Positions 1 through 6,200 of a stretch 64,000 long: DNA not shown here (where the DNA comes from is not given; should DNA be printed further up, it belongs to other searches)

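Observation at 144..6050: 1968-aa protein with 26 haem c sites fused to Ig-like repeats and a parallel beta-helix, in a Bacteroidota-like genome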

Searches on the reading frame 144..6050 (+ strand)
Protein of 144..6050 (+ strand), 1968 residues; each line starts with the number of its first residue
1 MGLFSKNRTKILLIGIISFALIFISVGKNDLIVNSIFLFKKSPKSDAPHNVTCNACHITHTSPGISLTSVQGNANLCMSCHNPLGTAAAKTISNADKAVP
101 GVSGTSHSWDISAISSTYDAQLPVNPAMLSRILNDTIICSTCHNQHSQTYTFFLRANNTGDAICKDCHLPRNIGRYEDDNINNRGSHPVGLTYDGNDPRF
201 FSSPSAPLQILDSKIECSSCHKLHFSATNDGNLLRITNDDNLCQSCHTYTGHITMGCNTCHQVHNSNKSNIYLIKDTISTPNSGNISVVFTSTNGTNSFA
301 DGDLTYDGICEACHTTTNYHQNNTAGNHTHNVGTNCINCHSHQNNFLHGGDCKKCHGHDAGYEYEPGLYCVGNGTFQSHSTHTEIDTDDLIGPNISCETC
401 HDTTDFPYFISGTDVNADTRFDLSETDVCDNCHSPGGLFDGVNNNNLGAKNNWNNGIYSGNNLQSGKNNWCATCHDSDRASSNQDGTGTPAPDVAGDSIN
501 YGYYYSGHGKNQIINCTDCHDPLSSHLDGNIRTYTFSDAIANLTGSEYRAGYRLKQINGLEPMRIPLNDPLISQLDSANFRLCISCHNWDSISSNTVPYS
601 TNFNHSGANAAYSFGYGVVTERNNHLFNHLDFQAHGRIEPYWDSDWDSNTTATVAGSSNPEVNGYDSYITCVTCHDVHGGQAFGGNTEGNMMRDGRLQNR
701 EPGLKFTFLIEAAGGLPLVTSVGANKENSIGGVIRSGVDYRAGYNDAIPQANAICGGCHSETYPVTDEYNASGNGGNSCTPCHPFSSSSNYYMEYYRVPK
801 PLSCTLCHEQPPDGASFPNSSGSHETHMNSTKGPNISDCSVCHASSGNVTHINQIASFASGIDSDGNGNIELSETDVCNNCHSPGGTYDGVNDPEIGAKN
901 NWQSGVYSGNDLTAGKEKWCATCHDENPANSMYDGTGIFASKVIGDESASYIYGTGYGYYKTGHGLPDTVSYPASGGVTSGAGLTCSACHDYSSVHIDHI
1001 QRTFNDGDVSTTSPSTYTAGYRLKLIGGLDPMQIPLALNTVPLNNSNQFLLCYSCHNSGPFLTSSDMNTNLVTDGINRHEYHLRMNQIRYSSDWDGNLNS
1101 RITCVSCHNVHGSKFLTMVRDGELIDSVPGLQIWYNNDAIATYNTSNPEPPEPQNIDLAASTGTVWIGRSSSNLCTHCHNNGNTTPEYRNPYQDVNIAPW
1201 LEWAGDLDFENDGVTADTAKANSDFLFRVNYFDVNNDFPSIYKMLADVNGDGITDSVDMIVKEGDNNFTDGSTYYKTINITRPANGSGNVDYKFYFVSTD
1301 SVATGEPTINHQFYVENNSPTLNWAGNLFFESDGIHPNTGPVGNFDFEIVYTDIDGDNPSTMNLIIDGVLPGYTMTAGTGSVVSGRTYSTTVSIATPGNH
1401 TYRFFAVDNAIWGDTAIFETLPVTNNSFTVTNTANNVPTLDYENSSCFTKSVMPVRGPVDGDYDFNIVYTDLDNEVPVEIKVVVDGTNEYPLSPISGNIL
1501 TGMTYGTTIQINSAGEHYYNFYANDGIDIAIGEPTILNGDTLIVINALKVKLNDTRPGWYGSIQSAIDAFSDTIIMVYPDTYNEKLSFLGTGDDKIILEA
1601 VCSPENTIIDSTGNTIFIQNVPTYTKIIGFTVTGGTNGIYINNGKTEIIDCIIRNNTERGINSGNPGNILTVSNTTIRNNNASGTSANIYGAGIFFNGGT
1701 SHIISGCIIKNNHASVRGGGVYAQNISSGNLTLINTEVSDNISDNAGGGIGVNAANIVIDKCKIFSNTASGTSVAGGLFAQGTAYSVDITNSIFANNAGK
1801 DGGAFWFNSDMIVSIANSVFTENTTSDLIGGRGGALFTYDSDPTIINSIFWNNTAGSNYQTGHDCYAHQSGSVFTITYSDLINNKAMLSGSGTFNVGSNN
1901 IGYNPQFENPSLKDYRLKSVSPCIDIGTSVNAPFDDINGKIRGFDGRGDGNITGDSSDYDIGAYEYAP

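Call 4: search_protein_families(library=pfam, proteins=[window:144-6050:+], max_evalue=1)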
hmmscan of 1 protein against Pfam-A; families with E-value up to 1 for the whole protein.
window:144-6050:+ (1968 aa): 6 families
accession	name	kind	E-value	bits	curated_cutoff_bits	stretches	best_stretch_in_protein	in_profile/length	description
PF09699.15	Paired_CXXCH_1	-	5.5e-27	93.6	20.6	4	139-168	9-36/41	Doubled CXXCH motif (Paired_CXXCH_1)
PF14522.11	Cytochrome_C7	-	1.6e-25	89.2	24.8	6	378-476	4-67/67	Cytochrome c7 and related cytochrome c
PF22113.1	Mtrc-MtrF_II-IV_dom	-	6.3e-22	78.4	30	4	752-927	6-166/176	Outer membrane cytochrome MtrC/MtrF-like, domains II/IV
PF14537.11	Cytochrom_c3_2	-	5.7e-13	49.6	25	3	49-168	5-78/79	Cytochrome c3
PF13229.12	Beta_helix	-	8.4e-11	42.2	25.9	3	1616-1776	3-146/158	Right handed beta helix region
PF00404.24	Dockerin_1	-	0.043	14.5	22.9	1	1221-1259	11-49/57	Dockerin type I domain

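Call 9: search_protein_families(library=ncbifam, proteins=[window:144-6050:+], max_evalue=0.001)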
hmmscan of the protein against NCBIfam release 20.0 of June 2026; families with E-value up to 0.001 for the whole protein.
window:144-6050:+ (1968 aa): 6 families
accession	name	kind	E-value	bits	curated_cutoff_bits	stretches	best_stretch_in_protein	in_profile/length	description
TIGR03508.1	decahem_SO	subfamily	9e-21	74.5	192.2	2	210-271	139-206/258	DmsE family decaheme c-type cytochrome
TIGR01905.1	paired_CXXCH_1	subfamily_domain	3.9e-16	58.7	25.2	1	52-82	8-37/41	doubled CXXCH domain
TIGR03153.1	cytochr_NrfH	equivalog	1.9e-08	34.5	134.2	1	128-252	20-138/138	cytochrome c nitrite reductase small subunit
NF041028.1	decahem_GSU2203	exception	8.9e-08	31.7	325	0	750-845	99-186/317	GSU2203 family decaheme c-type cytochrome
TIGR03507.1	decahem_SO1788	subfamily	3.7e-06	25.7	209.3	1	802-889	577-667/672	OmcA/MtrC family decaheme c-type cytochrome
NF041518.1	choice_anch_Q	domain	3.8e-05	23.9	25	1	1912-1966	14-57/58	choice-of-anchor Q domain-containing protein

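Call 10: find_encoding_contigs(protein=window:144-6050:+, flank=10000, max_places=6)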
Protein window:144-6050:+ (1968 aa): no gene with exactly this product is on record in the collection.
